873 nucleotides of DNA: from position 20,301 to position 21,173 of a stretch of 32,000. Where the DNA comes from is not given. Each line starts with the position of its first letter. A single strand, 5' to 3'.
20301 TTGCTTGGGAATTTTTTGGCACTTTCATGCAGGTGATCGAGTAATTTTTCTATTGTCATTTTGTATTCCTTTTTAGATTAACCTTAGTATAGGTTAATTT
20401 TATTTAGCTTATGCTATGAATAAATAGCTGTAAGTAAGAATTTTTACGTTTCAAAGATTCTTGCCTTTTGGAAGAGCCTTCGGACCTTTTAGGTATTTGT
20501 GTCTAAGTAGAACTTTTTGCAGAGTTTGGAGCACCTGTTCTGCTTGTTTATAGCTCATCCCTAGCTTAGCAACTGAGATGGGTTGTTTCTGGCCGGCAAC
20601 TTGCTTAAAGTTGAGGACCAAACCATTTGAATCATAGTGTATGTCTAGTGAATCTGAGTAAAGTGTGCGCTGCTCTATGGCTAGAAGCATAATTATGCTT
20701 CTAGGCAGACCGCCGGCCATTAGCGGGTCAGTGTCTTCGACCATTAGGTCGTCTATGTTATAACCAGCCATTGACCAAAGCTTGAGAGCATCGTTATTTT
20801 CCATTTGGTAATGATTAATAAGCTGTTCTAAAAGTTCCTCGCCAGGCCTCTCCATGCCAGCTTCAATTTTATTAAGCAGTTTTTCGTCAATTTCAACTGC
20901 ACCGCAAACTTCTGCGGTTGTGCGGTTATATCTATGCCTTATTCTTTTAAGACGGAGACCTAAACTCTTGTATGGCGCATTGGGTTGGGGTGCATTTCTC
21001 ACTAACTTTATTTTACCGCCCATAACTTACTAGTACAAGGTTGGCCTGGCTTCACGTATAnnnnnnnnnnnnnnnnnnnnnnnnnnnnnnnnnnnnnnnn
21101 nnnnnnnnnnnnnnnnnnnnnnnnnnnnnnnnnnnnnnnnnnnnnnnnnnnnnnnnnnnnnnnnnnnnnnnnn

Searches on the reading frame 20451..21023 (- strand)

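Call 73: search_protein_families(library=pfam, proteins=[window:20451-21023:-], max_evalue=0.01)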
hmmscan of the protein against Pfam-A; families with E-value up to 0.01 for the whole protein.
window:20451-21023:- (190 aa): 1 family
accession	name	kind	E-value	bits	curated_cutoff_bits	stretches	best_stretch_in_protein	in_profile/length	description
PF13560.12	HTH_31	-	1.5e-07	32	27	1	21-74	2-56/64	Helix-turn-helix domain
